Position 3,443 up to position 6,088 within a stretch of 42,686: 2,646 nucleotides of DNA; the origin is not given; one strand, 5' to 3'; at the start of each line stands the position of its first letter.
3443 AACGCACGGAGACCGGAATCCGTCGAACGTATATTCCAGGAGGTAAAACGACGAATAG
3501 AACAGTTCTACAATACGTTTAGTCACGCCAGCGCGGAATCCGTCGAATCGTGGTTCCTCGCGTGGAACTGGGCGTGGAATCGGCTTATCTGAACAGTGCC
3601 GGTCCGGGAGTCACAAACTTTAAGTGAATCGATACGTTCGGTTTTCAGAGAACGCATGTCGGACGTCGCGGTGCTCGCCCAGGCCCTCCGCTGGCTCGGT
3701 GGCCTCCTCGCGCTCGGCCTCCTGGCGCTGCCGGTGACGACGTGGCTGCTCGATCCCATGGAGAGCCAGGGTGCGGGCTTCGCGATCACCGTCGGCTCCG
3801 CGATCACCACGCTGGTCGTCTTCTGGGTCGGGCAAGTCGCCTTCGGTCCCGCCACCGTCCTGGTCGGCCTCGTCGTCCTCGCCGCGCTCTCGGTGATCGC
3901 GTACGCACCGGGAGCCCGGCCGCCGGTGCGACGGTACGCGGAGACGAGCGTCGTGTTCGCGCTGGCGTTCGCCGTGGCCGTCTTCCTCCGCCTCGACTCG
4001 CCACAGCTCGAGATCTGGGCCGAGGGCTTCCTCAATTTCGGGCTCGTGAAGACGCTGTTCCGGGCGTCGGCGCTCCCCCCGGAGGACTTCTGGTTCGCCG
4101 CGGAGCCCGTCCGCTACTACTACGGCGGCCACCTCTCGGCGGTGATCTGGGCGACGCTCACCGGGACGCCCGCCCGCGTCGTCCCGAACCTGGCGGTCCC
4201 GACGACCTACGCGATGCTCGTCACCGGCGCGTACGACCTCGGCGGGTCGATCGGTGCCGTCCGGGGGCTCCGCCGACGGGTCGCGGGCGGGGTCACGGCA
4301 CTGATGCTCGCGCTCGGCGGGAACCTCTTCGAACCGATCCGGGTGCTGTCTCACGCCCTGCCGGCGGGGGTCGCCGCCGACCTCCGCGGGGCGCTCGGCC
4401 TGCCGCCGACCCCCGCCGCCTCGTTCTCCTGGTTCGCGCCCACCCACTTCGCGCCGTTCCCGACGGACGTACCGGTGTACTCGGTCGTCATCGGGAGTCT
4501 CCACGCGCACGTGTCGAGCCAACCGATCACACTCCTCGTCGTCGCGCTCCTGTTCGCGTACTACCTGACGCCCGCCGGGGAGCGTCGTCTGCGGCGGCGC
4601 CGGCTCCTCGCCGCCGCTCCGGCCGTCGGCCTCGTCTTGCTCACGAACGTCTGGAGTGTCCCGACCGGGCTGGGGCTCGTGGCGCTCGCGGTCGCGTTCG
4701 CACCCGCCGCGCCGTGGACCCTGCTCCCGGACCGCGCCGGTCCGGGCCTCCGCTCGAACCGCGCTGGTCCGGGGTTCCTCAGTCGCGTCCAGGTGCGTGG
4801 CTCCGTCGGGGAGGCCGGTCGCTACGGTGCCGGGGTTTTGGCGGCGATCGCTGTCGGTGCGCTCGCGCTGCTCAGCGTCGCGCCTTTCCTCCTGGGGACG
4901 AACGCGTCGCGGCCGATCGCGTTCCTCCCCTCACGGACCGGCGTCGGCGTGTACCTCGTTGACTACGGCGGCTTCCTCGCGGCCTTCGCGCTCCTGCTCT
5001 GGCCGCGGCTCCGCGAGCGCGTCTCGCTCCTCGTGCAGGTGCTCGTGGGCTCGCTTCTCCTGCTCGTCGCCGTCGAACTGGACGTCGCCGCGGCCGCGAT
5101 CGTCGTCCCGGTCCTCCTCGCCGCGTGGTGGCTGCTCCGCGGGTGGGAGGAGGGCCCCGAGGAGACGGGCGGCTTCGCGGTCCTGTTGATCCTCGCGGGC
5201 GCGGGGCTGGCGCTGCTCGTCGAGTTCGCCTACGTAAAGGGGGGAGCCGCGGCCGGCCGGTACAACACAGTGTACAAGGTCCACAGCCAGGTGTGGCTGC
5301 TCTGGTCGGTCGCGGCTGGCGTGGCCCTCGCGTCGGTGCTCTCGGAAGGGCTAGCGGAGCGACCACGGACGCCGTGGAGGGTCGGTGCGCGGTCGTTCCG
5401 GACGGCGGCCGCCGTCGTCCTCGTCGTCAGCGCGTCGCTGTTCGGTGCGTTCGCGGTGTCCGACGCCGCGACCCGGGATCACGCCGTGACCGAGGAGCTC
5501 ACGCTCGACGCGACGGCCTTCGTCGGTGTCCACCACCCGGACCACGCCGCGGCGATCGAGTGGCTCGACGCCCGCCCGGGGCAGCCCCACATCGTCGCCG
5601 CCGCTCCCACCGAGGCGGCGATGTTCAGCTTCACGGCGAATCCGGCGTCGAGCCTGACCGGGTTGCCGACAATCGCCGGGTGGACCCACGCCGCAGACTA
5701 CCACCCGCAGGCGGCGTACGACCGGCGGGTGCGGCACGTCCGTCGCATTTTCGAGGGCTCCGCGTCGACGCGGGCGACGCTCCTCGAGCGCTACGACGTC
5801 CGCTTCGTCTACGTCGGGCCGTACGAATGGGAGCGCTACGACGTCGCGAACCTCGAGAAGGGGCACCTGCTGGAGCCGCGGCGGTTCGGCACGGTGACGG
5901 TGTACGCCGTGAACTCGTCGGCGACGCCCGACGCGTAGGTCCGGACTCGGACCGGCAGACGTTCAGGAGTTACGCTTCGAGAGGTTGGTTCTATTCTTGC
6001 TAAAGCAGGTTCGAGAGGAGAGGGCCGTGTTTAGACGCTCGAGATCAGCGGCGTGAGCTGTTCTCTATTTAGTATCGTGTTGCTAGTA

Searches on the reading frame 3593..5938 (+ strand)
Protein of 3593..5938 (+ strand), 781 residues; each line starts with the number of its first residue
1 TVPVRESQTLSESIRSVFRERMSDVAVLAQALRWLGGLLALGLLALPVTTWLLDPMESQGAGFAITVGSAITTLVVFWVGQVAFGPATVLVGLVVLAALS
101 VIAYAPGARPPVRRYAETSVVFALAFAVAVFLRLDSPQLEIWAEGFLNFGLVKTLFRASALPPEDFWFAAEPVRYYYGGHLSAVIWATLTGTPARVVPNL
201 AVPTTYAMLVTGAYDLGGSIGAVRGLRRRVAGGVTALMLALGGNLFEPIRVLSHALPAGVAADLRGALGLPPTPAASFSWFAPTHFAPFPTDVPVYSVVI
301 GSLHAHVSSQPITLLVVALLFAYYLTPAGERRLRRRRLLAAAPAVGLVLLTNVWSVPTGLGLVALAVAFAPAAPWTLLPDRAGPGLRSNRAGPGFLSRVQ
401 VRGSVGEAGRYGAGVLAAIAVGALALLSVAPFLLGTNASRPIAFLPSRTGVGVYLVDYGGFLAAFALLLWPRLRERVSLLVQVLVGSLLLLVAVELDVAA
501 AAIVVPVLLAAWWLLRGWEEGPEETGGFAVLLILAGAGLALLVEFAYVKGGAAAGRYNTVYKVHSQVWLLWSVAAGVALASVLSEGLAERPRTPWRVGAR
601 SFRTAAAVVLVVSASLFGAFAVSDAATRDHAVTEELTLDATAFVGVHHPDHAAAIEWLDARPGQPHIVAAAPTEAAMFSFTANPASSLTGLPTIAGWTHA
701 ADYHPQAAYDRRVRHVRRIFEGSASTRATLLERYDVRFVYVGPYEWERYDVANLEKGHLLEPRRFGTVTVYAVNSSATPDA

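Call 17: search_protein_families(library=pfam, proteins=[window:3593-5938:+], max_evalue=0.001)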
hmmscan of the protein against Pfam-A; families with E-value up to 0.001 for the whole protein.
window:3593-5938:+ (781 aa): 1 family
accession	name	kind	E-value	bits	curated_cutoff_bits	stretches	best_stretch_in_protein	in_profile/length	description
PF10060.15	DUF2298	-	9.9e-101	338.5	27.8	1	72-571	2-488/488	Uncharacterized membrane protein (DUF2298)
